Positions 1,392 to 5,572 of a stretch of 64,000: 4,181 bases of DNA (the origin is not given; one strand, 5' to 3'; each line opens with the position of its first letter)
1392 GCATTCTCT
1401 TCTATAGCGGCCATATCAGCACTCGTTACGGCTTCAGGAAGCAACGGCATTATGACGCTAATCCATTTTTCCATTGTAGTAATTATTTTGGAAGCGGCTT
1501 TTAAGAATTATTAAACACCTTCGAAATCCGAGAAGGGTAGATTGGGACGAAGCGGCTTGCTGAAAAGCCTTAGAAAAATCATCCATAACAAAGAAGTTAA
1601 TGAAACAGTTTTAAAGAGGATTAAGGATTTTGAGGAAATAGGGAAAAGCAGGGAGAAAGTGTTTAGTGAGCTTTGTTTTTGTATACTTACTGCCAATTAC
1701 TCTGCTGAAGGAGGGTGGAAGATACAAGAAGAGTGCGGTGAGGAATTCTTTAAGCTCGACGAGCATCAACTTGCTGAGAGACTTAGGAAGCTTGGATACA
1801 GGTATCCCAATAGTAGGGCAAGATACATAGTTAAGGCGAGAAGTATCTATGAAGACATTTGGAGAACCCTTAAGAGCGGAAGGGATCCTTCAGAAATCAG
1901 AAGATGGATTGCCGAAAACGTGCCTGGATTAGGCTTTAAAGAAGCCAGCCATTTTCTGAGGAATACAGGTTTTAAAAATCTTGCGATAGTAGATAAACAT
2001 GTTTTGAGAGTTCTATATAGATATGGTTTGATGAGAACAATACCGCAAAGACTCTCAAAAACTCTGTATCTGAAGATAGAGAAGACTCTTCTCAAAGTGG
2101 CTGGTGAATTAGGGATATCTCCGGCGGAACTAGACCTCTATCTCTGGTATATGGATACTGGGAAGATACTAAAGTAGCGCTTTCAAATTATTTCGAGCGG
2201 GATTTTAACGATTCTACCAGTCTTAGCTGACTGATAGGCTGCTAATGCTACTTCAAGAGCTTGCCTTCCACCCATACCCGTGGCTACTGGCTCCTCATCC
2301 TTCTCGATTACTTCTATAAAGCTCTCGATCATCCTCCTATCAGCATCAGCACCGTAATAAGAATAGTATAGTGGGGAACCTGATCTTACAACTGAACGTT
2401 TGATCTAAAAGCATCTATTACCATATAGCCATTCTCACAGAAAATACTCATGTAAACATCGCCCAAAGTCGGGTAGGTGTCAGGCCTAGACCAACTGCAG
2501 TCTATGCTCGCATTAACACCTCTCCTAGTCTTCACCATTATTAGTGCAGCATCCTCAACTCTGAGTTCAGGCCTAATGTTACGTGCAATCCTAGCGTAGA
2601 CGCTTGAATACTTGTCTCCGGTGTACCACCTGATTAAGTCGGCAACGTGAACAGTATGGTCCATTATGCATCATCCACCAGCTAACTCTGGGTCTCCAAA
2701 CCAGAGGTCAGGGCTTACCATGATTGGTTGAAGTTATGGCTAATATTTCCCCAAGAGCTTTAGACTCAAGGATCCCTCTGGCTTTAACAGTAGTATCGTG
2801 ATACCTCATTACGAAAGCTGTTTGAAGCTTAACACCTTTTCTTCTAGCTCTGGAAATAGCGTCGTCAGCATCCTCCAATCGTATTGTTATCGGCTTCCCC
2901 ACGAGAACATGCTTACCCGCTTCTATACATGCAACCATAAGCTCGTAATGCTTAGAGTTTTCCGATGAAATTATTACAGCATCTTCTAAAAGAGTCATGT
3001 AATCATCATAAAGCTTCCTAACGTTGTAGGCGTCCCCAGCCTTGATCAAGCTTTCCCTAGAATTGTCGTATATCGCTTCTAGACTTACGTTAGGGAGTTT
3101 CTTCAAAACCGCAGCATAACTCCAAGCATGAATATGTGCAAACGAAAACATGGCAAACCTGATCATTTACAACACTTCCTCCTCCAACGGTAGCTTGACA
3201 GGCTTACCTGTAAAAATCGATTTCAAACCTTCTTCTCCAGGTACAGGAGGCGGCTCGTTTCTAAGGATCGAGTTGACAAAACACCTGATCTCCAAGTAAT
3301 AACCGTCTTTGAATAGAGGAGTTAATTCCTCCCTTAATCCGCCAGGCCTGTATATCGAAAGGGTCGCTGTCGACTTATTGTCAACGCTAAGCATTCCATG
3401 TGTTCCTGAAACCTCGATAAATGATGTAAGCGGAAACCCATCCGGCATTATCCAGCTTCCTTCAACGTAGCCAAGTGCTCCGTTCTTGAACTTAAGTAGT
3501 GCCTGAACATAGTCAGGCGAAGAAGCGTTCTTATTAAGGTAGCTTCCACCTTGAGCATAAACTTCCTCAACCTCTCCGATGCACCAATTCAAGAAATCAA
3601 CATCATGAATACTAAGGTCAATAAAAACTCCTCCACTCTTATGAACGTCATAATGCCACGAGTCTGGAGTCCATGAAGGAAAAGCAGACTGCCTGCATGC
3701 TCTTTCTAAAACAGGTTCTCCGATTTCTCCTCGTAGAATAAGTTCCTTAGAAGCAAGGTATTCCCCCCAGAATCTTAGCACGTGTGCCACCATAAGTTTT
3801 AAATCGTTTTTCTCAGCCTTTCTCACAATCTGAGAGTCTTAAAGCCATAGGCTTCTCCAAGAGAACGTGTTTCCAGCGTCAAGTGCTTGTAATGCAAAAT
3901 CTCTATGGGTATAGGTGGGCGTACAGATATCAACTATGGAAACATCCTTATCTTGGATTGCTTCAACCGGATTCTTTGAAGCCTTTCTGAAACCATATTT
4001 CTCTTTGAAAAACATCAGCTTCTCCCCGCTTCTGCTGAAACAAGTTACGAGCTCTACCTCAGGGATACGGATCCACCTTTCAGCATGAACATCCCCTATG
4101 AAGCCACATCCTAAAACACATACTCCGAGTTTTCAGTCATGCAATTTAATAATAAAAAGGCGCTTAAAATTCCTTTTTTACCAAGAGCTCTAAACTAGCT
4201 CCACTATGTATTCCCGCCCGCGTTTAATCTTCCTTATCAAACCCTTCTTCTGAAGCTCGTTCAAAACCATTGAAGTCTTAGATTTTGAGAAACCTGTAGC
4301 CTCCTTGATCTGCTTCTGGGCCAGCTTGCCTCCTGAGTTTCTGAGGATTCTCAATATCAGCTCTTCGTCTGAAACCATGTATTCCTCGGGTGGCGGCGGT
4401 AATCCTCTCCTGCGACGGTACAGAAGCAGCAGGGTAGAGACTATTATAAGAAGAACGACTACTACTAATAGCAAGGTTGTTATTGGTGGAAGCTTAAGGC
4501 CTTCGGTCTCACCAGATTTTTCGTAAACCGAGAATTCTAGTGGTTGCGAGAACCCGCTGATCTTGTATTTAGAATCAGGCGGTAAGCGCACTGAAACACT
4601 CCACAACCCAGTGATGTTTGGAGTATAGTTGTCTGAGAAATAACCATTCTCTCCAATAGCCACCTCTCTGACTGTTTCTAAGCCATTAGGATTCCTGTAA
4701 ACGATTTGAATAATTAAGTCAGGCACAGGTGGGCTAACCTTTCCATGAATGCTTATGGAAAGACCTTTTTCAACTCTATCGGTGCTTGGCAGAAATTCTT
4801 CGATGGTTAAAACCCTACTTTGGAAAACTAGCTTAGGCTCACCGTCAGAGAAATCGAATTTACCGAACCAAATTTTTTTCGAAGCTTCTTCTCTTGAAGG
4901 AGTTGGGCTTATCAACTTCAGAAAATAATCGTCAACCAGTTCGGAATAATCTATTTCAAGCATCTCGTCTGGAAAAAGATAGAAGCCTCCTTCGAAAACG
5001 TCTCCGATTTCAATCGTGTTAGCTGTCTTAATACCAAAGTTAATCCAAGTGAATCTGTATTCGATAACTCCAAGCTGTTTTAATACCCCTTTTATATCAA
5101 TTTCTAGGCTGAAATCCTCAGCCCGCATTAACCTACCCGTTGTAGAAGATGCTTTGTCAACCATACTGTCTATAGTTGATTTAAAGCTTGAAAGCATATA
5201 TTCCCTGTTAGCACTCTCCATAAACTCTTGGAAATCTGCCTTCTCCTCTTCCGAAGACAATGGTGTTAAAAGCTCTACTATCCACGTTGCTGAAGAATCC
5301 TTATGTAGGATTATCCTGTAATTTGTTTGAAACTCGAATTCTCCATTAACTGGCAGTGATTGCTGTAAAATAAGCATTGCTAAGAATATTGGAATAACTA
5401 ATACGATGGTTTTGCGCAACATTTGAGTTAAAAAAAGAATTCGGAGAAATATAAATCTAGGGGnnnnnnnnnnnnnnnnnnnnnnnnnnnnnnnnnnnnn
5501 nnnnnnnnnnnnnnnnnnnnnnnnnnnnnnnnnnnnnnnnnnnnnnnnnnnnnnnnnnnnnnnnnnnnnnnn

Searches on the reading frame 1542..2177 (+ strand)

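Call 54: search_protein_families(library=pfam, max_evalue=0.00001, proteins=[window:1542-2177:+])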
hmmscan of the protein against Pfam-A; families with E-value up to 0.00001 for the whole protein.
window:1542-2177:+ (211 aa): 1 family
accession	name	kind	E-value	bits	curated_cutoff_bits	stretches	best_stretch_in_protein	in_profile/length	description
PF22175.2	Ogg-HhH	-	5.3e-62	208.9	27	1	24-191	2-172/173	8-oxoguanine DNA glycosylase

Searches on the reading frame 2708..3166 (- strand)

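Call 54: search_protein_families(library=pfam, max_evalue=0.00001, proteins=[window:2708-3166:-])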
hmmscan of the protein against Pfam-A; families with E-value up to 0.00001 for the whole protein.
window:2708-3166:- (152 aa): 1 family
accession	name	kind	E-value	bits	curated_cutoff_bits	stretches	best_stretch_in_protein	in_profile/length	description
PF01408.29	GFO_IDH_MocA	-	1.4e-18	68.2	24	1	18-117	17-119/120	Oxidoreductase family, NAD-binding Rossmann fold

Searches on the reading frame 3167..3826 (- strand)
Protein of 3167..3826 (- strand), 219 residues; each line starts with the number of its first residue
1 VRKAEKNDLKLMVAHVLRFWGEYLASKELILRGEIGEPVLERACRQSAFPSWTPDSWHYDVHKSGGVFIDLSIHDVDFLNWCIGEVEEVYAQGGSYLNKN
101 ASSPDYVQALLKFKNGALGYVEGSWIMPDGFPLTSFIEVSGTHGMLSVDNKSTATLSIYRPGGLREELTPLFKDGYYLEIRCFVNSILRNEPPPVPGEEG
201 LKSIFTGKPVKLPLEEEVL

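Call 54: search_protein_families(library=pfam, max_evalue=0.00001, proteins=[window:3167-3826:-])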
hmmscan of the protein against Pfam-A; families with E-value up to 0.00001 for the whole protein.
window:3167-3826:- (219 aa): 2 families
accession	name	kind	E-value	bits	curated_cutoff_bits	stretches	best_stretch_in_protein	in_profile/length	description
PF22725.1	GFO_IDH_MocA_C3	-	4.2e-27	95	27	1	24-146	2-123/124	GFO/IDH/MocA C-terminal domain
PF02894.22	GFO_IDH_MocA_C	-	7.9e-23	81.8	22.9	1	27-205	1-201/218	Oxidoreductase family, C-terminal alpha/beta domain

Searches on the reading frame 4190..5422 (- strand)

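Call 54: search_protein_families(library=pfam, max_evalue=0.00001, proteins=[window:4190-5422:-])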
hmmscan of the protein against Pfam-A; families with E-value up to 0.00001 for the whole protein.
window:4190-5422:- (410 aa): 3 families
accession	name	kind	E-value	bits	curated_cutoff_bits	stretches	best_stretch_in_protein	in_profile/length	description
PF24036.1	DUF7345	-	5.3e-21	75.6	27.5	1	36-149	1-115/132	Domain of unknown function (DUF7345)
PF24034.1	DUF7343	-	4.8e-19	68.4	27.6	1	350-409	2-61/62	Domain of unknown function (DUF7343)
PF12802.13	MarR_2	-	7e-08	33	27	1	356-399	10-53/61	MarR family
